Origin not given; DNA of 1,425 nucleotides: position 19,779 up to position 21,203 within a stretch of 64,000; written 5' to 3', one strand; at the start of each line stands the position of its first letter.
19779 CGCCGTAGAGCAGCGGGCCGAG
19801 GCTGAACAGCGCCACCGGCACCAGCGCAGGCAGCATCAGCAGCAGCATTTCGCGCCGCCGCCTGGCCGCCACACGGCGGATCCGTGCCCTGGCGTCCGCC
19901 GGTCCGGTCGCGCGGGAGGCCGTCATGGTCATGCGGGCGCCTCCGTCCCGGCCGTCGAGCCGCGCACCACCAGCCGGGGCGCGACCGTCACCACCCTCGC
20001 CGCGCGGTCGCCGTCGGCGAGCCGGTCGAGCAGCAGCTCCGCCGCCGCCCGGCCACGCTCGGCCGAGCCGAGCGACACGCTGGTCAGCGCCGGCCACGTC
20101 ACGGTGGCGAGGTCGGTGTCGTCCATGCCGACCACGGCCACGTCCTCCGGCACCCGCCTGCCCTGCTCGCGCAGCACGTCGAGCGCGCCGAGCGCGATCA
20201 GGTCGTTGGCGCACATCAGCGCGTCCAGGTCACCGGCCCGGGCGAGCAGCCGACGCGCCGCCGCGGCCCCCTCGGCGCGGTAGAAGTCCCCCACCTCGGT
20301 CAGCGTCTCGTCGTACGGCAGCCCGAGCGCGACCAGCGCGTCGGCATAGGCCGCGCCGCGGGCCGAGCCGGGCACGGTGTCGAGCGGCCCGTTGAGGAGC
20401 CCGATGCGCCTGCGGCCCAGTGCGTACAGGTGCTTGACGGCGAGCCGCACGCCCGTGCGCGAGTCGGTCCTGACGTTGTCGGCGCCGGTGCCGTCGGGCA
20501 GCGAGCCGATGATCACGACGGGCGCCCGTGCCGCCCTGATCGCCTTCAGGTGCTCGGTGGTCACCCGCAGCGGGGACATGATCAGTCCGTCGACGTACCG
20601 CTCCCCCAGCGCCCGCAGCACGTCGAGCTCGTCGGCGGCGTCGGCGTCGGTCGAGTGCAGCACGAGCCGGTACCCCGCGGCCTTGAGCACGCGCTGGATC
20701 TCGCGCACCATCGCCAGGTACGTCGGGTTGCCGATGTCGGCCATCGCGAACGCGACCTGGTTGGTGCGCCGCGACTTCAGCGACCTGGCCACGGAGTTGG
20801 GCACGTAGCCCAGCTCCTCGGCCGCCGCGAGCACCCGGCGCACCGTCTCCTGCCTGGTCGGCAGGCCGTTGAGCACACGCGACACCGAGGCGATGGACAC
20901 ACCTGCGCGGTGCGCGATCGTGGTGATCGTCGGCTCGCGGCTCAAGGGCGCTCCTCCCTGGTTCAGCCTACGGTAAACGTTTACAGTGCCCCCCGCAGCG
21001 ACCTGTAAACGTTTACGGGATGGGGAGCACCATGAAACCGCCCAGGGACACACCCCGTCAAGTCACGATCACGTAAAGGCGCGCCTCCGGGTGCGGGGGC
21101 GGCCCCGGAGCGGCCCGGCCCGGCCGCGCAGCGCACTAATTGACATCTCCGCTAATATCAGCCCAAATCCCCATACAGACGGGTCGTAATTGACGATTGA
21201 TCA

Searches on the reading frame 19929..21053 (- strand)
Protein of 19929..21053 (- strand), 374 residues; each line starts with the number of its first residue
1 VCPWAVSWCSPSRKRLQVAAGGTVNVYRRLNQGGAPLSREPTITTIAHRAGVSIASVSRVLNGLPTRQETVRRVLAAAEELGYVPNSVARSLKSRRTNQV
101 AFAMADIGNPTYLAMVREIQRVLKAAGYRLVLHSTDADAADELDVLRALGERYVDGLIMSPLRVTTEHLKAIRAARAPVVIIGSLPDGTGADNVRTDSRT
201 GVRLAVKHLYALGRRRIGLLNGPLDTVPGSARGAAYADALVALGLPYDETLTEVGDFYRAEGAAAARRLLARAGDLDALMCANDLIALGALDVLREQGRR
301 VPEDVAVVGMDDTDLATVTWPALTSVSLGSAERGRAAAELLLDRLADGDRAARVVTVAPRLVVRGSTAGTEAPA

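Call 35: search_protein_families(library=pfam, proteins=[window:19929-21053:-], max_evalue=0.01)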
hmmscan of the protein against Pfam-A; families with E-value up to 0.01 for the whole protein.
window:19929-21053:- (374 aa): 4 families
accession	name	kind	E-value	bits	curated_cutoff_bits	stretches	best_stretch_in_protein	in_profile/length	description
PF13377.12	Peripla_BP_3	-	3.8e-35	121.9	26.5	1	206-367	1-167/167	Periplasmic binding protein-like domain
PF00532.27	Peripla_BP_1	-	8.9e-21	75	22.2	1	101-354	5-270/281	Periplasmic binding proteins and sugar binding domain of LacI family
PF13407.12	Peripla_BP_4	-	5.1e-15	56.2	35.1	1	100-314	1-220/258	Periplasmic binding protein domain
PF00356.27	LacI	-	2.1e-12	47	27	1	42-86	1-46/46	Bacterial regulatory proteins, lacI family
